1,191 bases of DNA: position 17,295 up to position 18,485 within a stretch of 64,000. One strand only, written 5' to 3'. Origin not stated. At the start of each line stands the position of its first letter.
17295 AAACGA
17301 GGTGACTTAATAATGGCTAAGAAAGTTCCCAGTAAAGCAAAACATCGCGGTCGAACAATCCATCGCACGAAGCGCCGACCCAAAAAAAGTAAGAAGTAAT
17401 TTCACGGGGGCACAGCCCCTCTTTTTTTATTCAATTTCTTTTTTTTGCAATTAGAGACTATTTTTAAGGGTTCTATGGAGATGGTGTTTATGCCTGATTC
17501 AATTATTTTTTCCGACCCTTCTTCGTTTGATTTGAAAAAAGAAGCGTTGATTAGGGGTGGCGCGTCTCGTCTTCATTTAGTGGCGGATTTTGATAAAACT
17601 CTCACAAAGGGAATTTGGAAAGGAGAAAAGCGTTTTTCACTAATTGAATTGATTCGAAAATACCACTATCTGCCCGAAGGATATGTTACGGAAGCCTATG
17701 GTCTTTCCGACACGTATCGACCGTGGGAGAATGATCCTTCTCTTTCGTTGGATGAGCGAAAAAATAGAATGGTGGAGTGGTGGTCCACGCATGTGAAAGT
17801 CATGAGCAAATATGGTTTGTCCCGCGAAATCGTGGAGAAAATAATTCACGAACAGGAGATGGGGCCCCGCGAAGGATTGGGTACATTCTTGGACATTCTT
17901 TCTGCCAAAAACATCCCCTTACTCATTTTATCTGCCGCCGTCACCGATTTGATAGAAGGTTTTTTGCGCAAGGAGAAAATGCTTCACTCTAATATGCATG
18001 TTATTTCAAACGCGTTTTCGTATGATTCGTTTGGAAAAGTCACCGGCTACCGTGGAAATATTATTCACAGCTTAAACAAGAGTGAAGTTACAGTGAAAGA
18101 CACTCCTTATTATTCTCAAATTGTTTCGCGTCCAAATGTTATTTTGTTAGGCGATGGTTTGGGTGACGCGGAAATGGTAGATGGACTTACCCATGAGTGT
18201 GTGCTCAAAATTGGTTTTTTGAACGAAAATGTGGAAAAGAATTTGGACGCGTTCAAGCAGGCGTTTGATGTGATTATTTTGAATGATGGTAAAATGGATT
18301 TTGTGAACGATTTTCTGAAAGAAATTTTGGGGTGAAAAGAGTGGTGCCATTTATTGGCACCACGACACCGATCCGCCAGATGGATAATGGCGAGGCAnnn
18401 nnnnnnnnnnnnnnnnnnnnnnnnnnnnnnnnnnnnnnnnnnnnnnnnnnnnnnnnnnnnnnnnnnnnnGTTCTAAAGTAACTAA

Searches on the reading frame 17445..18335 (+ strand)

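Call 64: search_protein_families(library=pfam, proteins=[window:17445-18335:+], max_evalue=0.001)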
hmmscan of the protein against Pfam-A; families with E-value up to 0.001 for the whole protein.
window:17445-18335:+ (296 aa): 1 family
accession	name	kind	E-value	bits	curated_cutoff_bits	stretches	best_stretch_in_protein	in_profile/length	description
PF05822.18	UMPH-1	-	1.2e-65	221.9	23.7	1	52-294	2-245/246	Pyrimidine 5'-nucleotidase (UMPH-1)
